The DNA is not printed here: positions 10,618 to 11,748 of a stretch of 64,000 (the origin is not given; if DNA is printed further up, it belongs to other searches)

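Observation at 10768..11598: RNA polymerase alpha subunit lacks the C-terminal domain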

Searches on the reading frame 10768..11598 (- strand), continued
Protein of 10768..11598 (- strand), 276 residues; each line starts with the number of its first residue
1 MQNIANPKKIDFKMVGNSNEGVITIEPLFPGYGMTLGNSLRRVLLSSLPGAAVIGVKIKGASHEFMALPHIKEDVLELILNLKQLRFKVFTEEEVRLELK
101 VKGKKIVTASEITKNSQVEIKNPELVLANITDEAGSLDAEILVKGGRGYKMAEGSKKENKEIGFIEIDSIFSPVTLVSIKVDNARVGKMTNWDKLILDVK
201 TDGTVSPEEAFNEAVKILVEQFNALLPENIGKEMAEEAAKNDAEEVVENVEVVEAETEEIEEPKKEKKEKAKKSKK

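Call 58: find_homologous_proteins(query=P0133, max_evalue=1e-20)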
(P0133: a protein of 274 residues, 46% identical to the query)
Query P0133 (274 aa): 7967 proteins with E <= 1e-20 among 8000 candidates; the best 120 are listed.
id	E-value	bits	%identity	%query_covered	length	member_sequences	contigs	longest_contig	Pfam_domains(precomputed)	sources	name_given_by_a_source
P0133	1.2e-167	573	100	100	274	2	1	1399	PF01000.32,PF01193.30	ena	-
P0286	2.4e-143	494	86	100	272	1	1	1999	PF01000.32,PF01193.30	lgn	-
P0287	1.4e-141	488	85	100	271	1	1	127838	PF01000.32,PF01193.30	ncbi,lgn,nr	ncbi:MAG: DNA-directed RNA polymerase subunit alpha [Candidatus Komeilibacteria bacterium]|nr:DNA-di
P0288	5.8e-128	443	78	99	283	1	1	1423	PF01000.32,PF01193.30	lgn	-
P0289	2.8e-119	415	79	87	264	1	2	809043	PF01000.32,PF01193.30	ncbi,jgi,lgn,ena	ncbi:MAG: DNA-directed RNA polymerase subunit alpha [Patescibacteria group bacterium]|jgi:DNA-direct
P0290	3.7e-106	372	63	100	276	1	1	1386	PF01000.32,PF01193.30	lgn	-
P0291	7.1e-104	365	63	94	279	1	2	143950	PF01000.32,PF01193.30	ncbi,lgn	-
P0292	3.0e-103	362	62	92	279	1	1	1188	PF01000.32,PF01193.30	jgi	-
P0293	6.9e-103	361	62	100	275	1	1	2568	PF01000.32,PF01193.30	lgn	-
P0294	7.9e-102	358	67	82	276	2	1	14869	PF01000.32,PF01193.30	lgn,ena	-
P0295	3.8e-101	356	61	99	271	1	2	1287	PF01000.32,PF01193.30,PF13656.12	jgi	-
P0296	9.4e-101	354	63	93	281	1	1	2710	PF01000.32,PF01193.30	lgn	-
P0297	1.3e-100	354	64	99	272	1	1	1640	PF01000.32,PF01193.30,PF13656.12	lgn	-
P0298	2.2e-100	353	61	100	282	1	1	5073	PF01000.32,PF01193.30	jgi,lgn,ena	-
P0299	3.7e-100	352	67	83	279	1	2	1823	PF01000.32,PF01193.30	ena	-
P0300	9.6e-100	351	67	83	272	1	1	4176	PF01000.32,PF01193.30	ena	-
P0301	2.3e-99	350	60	99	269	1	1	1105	PF01000.32,PF01193.30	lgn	-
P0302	7.0e-99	348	61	99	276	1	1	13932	PF01000.32,PF01193.30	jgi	jgi:DNA-directed RNA polymerase subunit alpha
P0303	9.6e-99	348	59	100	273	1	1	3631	PF01000.32,PF01193.30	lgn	-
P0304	1.2e-98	347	59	100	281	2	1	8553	PF01000.32,PF01193.30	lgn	-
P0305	1.4e-98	347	63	88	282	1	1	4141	PF01000.32,PF01193.30,PF13656.12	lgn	-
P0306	2.3e-98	346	59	100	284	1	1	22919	PF01000.32,PF01193.30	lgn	-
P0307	2.7e-98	346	60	100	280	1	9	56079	PF01000.32,PF01193.30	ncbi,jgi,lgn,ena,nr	ncbi:MAG TPA: DNA-directed RNA polymerase subunit alpha [Patescibacteria group bacterium]|nr:DNA-dir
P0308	5.9e-98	345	60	100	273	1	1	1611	PF01000.32,PF01193.30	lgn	-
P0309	9.0e-98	345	61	100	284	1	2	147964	PF01000.32,PF01193.30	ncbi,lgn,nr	ncbi:MAG: DNA-directed RNA polymerase subunit alpha [Candidatus Komeilibacteria bacterium]|nr:DNA-di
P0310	1.6e-97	344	59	99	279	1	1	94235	PF01000.32,PF01193.30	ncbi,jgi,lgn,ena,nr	ncbi:DNA-directed RNA polymerase subunit alpha [Patescibacteria group bacterium]|nr:DNA-directed RNA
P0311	2.3e-97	343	60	100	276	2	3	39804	PF01000.32,PF01193.30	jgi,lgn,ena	-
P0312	3.6e-96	339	59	95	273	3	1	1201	PF01000.32,PF01193.30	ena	-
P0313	5.8e-96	339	58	100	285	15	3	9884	PF01000.32,PF01193.30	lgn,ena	-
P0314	5.8e-95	335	64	83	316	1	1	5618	PF01000.32,PF01193.30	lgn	-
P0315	6.0e-95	335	57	100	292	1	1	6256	PF01000.32,PF01193.30,PF13656.12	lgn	-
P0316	8.2e-95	335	65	82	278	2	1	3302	PF01000.32,PF01193.30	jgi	-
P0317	1.1e-94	334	61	94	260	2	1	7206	PF01000.32,PF01193.30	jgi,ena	-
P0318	1.3e-94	334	64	83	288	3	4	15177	PF01000.32,PF01193.30,PF13656.12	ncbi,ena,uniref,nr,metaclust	ncbi:MAG: DNA-directed RNA polymerase subunit alpha [Candidatus Komeilibacteria bacterium RIFCSPLOWO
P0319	1.4e-94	334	61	93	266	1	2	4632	PF01000.32,PF01193.30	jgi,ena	-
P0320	2.9e-94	333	62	93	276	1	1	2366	PF01000.32,PF01193.30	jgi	-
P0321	1.6e-93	331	67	81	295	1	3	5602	PF01000.32,PF01193.30,PF13656.12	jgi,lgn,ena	-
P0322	6.5e-93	329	61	92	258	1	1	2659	PF01000.32,PF01193.30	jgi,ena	-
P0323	9.8e-93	328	59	98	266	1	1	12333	PF01000.32,PF01193.30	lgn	-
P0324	9.9e-93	328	56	100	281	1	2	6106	PF01000.32,PF01193.30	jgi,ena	-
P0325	3.8e-92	326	54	100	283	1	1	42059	PF01000.32,PF01193.30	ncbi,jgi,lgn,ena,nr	ncbi:DNA-directed RNA polymerase subunit alpha [Patescibacteria group bacterium]|nr:DNA-directed RNA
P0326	4.5e-92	326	65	81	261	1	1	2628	PF01000.32,PF01193.30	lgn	-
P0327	9.2e-92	325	63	81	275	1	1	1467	PF01000.32,PF01193.30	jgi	-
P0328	9.4e-92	325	57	97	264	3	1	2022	PF01000.32,PF01193.30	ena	-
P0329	1.2e-91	324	56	100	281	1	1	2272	PF01000.32,PF01193.30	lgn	-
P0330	1.1e-89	318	56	93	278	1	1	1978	PF01000.32,PF01193.30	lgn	-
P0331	5.1e-89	316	61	82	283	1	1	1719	PF01000.32,PF01193.30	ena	-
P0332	5.6e-88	312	60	82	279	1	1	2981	PF01000.32,PF01193.30,PF13656.12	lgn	-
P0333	6.0e-87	309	54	99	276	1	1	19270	PF01000.32,PF01193.30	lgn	-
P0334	4.6e-86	306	59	82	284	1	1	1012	PF01000.32,PF01193.30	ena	-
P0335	1.1e-85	305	57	81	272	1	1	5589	PF01000.32,PF01193.30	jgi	jgi:DNA-directed RNA polymerase subunit alpha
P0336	1.5e-85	304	60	83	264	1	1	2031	PF01000.32,PF01193.30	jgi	jgi:DNA-directed RNA polymerase subunit alpha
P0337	1.7e-85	304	60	82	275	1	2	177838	PF01000.32,PF01193.30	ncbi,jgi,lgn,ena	ncbi:MAG: DNA-directed RNA polymerase subunit alpha [Patescibacteria group bacterium]|jgi:DNA-direct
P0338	2.2e-85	304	52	98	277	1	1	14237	PF01000.32,PF01193.30,PF13656.12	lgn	-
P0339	9.5e-85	302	53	99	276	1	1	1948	PF01000.32,PF01193.30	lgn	-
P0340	1.5e-84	301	54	92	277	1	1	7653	PF01000.32,PF01193.30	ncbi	-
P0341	1.6e-84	301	53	99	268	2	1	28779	PF01000.32,PF01193.30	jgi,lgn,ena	-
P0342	2.6e-84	300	54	100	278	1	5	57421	PF01000.32,PF01193.30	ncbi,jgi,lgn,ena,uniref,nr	ncbi:MAG: DNA-directed RNA polymerase subunit alpha [Candidatus Komeilibacteria bacterium CG_4_10_14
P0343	3.9e-84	300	55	82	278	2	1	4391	PF01000.32,PF01193.30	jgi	-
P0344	4.4e-84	300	54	100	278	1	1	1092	PF01000.32,PF01193.30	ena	-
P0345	5.9e-84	299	51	99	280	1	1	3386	PF01000.32,PF01193.30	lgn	-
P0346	9.0e-84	299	56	83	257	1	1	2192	PF01000.32,PF01193.30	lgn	-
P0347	1.5e-83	298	57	81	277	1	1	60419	PF01000.32,PF01193.30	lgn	-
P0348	5.8e-83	296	51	99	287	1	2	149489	PF01000.32,PF01193.30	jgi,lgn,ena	-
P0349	7.6e-83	296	59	83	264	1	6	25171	PF01000.32,PF01193.30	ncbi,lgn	-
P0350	1.4e-82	295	56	81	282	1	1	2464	PF01000.32,PF01193.30,PF13656.12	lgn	-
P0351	2.2e-82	294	59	82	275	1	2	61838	PF01000.32,PF01193.30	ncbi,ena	-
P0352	2.9e-82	294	53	100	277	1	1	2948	PF01000.32,PF01193.30,PF13656.12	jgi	-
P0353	2.9e-82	294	53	99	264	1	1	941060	PF01000.32,PF01193.30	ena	-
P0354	3.2e-82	294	58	83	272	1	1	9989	PF01000.32,PF01193.30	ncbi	ncbi:MAG: DNA-directed RNA polymerase subunit alpha [bacterium]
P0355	1.0e-81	292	59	82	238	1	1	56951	PF01000.32,PF01193.30,PF13656.12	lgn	-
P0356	1.4e-81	292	56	82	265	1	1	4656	PF01000.32,PF01193.30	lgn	-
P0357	1.9e-81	291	54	92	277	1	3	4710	PF01000.32,PF01193.30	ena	-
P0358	2.1e-81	291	52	99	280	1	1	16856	PF01000.32,PF01193.30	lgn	-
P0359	3.0e-81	290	53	92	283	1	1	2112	PF01000.32,PF01193.30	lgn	-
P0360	3.7e-81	290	59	82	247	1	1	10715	PF01000.32,PF01193.30,PF13656.12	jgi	jgi:DNA-directed RNA polymerase subunit alpha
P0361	8.1e-81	289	50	99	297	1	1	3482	PF01000.32,PF01193.30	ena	-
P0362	1.1e-80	289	57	82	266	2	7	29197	PF01000.32,PF01193.30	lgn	-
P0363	1.2e-80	289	53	98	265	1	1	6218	PF01000.32,PF01193.30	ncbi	-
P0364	1.3e-80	288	52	100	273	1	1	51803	PF01000.32,PF01193.30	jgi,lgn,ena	-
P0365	2.3e-80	288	53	95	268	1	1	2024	PF01000.32,PF01193.30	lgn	-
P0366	2.5e-80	287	57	82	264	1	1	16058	PF01000.32,PF01193.30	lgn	-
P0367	3.3e-80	287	51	99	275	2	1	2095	PF01000.32,PF01193.30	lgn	-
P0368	4.7e-80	287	55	99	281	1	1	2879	PF01000.32,PF01193.30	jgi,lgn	-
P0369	5.6e-80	286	51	98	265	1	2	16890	PF01000.32,PF01193.30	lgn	-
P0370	6.2e-80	286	52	91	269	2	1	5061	PF01000.32,PF01193.30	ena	-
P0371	6.4e-80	286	53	91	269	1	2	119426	PF01000.32,PF01193.30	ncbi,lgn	-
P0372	7.1e-80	286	51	99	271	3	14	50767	PF01000.32,PF01193.30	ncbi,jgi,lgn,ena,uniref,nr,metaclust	ncbi:MAG: DNA-directed RNA polymerase subunit alpha [Parcubacteria group bacterium CG1_02_37_51]|uni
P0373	7.9e-80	286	51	94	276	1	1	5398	PF01000.32,PF01193.30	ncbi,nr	ncbi:MAG: DNA-directed RNA polymerase subunit alpha [Candidatus Komeilibacteria bacterium]|nr:DNA-di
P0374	9.9e-80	285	50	99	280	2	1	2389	PF01000.32,PF01193.30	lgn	-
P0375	1.3e-79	285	54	99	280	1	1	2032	PF01000.32,PF01193.30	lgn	-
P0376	1.4e-79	285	54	99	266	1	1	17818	PF01000.32,PF01193.30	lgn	-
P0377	1.5e-79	285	58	81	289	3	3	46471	PF01000.32,PF01193.30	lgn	-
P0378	2.4e-79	284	59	81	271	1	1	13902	PF01000.32,PF01193.30,PF13656.12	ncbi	-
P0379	2.4e-79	284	54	98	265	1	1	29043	PF01000.32,PF01193.30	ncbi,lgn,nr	ncbi:MAG: DNA-directed RNA polymerase subunit alpha [Candidatus Kerfeldbacteria bacterium]|nr:DNA-di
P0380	2.9e-79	284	53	99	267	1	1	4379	PF01000.32,PF01193.30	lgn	-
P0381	3.0e-79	284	55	81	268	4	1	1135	PF01000.32,PF01193.30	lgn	-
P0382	3.7e-79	284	52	98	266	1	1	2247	PF01000.32,PF01193.30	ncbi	-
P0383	4.0e-79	283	57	82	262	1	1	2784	PF01000.32,PF01193.30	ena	-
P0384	4.7e-79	283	51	95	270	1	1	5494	PF01000.32,PF01193.30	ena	-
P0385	4.8e-79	283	56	81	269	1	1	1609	PF01000.32,PF01193.30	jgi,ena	-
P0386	5.1e-79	283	51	99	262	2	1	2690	PF01000.32,PF01193.30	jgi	-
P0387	7.4e-79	283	57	81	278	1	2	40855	PF01000.32,PF01193.30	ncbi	-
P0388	8.4e-79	282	53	99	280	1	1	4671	PF01000.32,PF01193.30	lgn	-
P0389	1.4e-78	282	48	99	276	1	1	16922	PF01000.32,PF01193.30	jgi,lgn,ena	-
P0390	2.2e-78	281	60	81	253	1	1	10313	PF01000.32,PF01193.30,PF13656.12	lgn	-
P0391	2.3e-78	281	52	99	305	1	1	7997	PF01000.32,PF01193.30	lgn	-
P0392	2.5e-78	281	52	92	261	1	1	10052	PF01000.32,PF01193.30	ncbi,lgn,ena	-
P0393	2.5e-78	281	56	81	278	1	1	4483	PF01000.32,PF01193.30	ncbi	-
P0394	2.9e-78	281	54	90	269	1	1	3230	PF01000.32,PF01193.30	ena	-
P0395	2.9e-78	281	56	80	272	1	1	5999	PF01000.32,PF01193.30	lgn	-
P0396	2.9e-78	281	56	88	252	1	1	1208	PF01000.32,PF01193.30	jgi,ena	-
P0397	3.1e-78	281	52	98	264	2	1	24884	PF01000.32,PF01193.30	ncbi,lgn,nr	ncbi:MAG: DNA-directed RNA polymerase subunit alpha [Candidatus Veblenbacteria bacterium]|nr:DNA-dir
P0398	3.6e-78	280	53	89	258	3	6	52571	PF01000.32,PF01193.30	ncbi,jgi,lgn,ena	-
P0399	3.7e-78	280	48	99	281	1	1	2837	PF01000.32,PF01193.30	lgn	-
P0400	3.9e-78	280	57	83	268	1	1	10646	PF01000.32,PF01193.30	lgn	-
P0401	4.4e-78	280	52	99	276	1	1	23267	PF01000.32,PF01193.30,PF13656.12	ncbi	-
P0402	4.5e-78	280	59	81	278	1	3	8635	PF01000.32,PF01193.30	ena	-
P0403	4.8e-78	280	61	81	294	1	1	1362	PF01000.32,PF01193.30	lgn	-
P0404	5.1e-78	280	56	80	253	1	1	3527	PF01000.32,PF01193.30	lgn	-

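Call 65: find_encoding_contigs(protein=P0289, flank=10000, max_places=1)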
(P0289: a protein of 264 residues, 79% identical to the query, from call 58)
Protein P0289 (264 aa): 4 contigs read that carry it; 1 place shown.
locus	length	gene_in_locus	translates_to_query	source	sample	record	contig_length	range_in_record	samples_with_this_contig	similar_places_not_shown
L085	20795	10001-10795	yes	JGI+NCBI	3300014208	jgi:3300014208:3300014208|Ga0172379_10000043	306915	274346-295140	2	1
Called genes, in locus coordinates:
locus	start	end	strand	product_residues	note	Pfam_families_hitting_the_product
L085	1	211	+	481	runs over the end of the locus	PF18915:DUF5667 (weak)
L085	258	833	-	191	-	PF02545:Maf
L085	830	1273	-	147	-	PF00293:NUDIX, PF22327:Nudt16-like (weak), PF14815:NUDIX_4 (weak)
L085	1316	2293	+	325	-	PF01966:HD (weak)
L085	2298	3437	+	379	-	PF02568:ThiI (weak), PF03054:tRNA_Me_trans, PF20259:tRNA_Me_trans_M, PF20258:tRNA_Me_trans_C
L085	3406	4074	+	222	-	PF09997:DUF2238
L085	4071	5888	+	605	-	PF01411:tRNA-synt_2c, PF07973:tRNA_SAD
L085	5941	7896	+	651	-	PF13644:DKNYY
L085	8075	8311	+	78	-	PF01176:eIF-1a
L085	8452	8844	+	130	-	PF00416:Ribosomal_S13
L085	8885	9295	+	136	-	PF00411:Ribosomal_S11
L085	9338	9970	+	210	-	PF00163:Ribosomal_S4, PF01479:S4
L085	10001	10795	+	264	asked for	PF01193:RNA_pol_L, PF01000:RNA_pol_A_bac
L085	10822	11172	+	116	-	PF01196:Ribosomal_L17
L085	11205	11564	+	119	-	PF00572:Ribosomal_L13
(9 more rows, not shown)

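Call 66: find_encoding_contigs(protein=P0287, flank=10000, max_places=1)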
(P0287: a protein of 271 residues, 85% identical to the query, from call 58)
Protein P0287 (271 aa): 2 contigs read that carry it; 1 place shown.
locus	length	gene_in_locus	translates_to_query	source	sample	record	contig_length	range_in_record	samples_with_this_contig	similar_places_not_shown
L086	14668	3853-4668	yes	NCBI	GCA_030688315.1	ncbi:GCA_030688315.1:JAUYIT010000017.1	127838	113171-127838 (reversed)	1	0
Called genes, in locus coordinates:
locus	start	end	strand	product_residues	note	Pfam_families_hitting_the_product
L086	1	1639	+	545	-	PF01411:tRNA-synt_2c, PF07973:tRNA_SAD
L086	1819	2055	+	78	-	PF01176:eIF-1a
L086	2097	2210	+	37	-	PF00444:Ribosomal_L36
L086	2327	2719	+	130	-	PF00416:Ribosomal_S13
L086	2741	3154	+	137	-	PF00411:Ribosomal_S11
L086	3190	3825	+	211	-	PF00163:Ribosomal_S4, PF01479:S4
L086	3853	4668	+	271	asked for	PF01193:RNA_pol_L, PF01000:RNA_pol_A_bac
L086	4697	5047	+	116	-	PF01196:Ribosomal_L17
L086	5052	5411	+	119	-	PF00572:Ribosomal_L13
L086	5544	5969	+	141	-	PF00380:Ribosomal_S9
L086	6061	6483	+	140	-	-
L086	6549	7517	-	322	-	PF01207:Dus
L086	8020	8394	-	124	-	-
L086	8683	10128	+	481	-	PF01943:Polysacc_synt, PF13440:Polysacc_synt_3, PF01554:MatE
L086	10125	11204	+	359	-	PF13439:Glyco_transf_4, PF13579:Glyco_trans_4_4, PF13477:Glyco_trans_4_2, PF20706:GT4-conflict (weak), PF00534:Glycos_transf_1, PF13692:Glyco_trans_1_4, PF13524:Glyco_trans_1_2 (weak)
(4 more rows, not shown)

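Call 67: find_encoding_contigs(protein=P0309, flank=10000, max_places=1)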
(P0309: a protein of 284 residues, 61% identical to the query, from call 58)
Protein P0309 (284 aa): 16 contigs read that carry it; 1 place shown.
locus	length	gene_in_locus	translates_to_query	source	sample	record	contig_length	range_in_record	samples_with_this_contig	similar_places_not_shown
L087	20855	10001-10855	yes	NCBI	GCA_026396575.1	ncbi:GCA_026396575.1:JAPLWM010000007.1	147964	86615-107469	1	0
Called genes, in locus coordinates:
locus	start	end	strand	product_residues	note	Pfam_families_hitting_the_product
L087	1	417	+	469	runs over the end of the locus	PF03330:DPBB_1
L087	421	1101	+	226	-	PF00005:ABC_tran, PF13401:AAA_22 (faint), PF13304:AAA_21 (faint)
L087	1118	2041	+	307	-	PF18075:FtsX_ECD, PF02687:FtsX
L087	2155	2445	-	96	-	PF01016:Ribosomal_L27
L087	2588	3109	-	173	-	-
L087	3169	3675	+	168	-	PF04307:YdjM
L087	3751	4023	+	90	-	-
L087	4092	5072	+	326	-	PF01966:HD (weak)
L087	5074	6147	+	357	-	PF02568:ThiI (weak), PF03054:tRNA_Me_trans, PF20259:tRNA_Me_trans_M, PF20258:tRNA_Me_trans_C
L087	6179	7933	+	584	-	PF01411:tRNA-synt_2c, PF07973:tRNA_SAD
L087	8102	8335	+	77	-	PF01176:eIF-1a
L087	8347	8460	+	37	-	PF00444:Ribosomal_L36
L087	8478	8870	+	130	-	PF00416:Ribosomal_S13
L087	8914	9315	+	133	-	PF00411:Ribosomal_S11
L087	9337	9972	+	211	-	PF00163:Ribosomal_S4, PF01479:S4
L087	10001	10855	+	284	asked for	PF01193:RNA_pol_L, PF01000:RNA_pol_A_bac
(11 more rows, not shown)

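Call 73: fold_search(model_id=the predicted structure, library=pdb)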
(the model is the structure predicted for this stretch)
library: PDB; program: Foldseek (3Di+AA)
matches with E <= 10: 821; with E <= 0.001: 372
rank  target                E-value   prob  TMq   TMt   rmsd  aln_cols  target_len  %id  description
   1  9a4w_A                4.2e-28  1.00  0.76  0.67   1.8       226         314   46  Integrative model of RPOA-RPOC by crosslinking MS and deep learning (released 2024-09-18)
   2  8pdy_H                3.8e-27  1.00  0.76  0.91   2.0       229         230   41  E. coli RNA polymerase paused at ops site (released 2024-04-24)
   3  8f1j_H                4.2e-27  1.00  0.74  0.68   2.2       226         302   41  SigN RNA polymerase early-melted intermediate bound to mismatch DNA fragment dhsU36mm2 (-12A) (released 2023-04-05)
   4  4yln_A                1.0e-26  1.00  0.69  0.81   3.2       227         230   41  E. coli Transcription Initiation Complex - 17-bp spacer and 4-nt RNA (released 2015-04-22)
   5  6jcx_B                1.1e-26  1.00  0.73  0.86   2.1       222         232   44  Mycobacterium tuberculosis transcription initiation complex with ECF sigma factor sigma H and 6nt RNA (released 2019-05-29)
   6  9gdq_B                1.2e-26  1.00  0.75  0.92   2.1       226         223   40  Cryo-EM structure of Vibrio cholerae RNA polymerase Transcription Activation Complex with ToxR transcription factor an (released 2025-12-17)
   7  9mse_H                1.2e-26  1.00  0.74  0.91   2.2       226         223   41  de novo SigN RNA polymerase transcription initiation intermediate with pre-catalytic bEBP state (RPi1 open ring) (released 2025-08-13)
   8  5zx2_B                1.3e-26  1.00  0.75  0.88   1.9       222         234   44  Mycobacterium tuberculosis RNA polymerase transcription initiation complex with ECF sigma factor sigma H and 7nt RNA (released 2019-03-20)
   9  9gdo_B                1.5e-26  1.00  0.75  0.92   2.2       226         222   40  Cryo-EM structure of Vibrio cholerae RNA polymerase holoenzyme bound to an ompU promoter DNA fragment (released 2025-12-17)
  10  8x6f_A                2.7e-26  1.00  0.72  0.88   2.3       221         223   44  Cryo-EM structure of Staphylococcus aureus sigA-dependent RNAP-promoter open complex (released 2024-06-05)
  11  7p5x_AB               3.0e-26  1.00  0.74  0.86   2.1       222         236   44  Mycobacterial RNAP with transcriptional activator PafBC (released 2021-12-22)
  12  6xl9_B                3.0e-26  1.00  0.75  0.90   2.2       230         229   41  Cryo-EM structure of EcmrR-RNAP-promoter initial transcribing complex with 3-nt RNA transcript (EcmrR-RPitc-3nt) (released 2021-04-07)
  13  4jkr_A                3.1e-26  1.00  0.68  0.81   3.4       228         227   41  Crystal Structure of E. coli RNA Polymerase in complex with ppGpp (released 2013-05-15)
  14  7mkj_H                3.7e-26  1.00  0.74  0.92   2.2       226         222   41  Cryo-EM structure of Escherichia coli RNA polymerase bound to T7A1 promoter DNA (released 2021-09-29)
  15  6dv9_B                4.6e-26  1.00  0.75  0.88   2.0       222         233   44  Crystal structure of Mycobacterium tuberculosis transcription initiation complex(ECF sigma factor L) containing 5nt RN (released 2019-02-20)
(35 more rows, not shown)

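Call 74: find_encoding_contigs(protein=P0011, flank=600, max_places=1)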
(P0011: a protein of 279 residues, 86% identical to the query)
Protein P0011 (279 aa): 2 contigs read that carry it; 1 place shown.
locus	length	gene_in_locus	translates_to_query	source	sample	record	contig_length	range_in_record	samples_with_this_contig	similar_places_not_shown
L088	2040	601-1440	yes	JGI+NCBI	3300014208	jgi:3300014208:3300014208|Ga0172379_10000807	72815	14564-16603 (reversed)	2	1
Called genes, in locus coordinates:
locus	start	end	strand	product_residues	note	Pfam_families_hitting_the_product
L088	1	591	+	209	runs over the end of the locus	PF00163:Ribosomal_S4, PF01479:S4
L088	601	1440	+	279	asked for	PF01193:RNA_pol_L, PF01000:RNA_pol_A_bac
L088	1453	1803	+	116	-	PF01196:Ribosomal_L17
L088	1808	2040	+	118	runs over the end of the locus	PF00572:Ribosomal_L13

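Call 75: find_encoding_contigs(protein=P0015, flank=600, max_places=1)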
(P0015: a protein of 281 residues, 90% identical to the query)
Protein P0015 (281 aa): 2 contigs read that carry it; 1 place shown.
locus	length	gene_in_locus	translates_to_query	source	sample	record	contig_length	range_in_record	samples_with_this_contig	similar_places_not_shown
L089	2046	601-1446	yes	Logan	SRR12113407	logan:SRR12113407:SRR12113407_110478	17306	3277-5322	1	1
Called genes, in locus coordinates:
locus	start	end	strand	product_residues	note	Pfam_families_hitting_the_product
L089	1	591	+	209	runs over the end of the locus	PF00163:Ribosomal_S4, PF01479:S4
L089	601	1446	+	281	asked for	PF01193:RNA_pol_L, PF01000:RNA_pol_A_bac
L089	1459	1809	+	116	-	PF01196:Ribosomal_L17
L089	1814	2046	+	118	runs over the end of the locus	PF00572:Ribosomal_L13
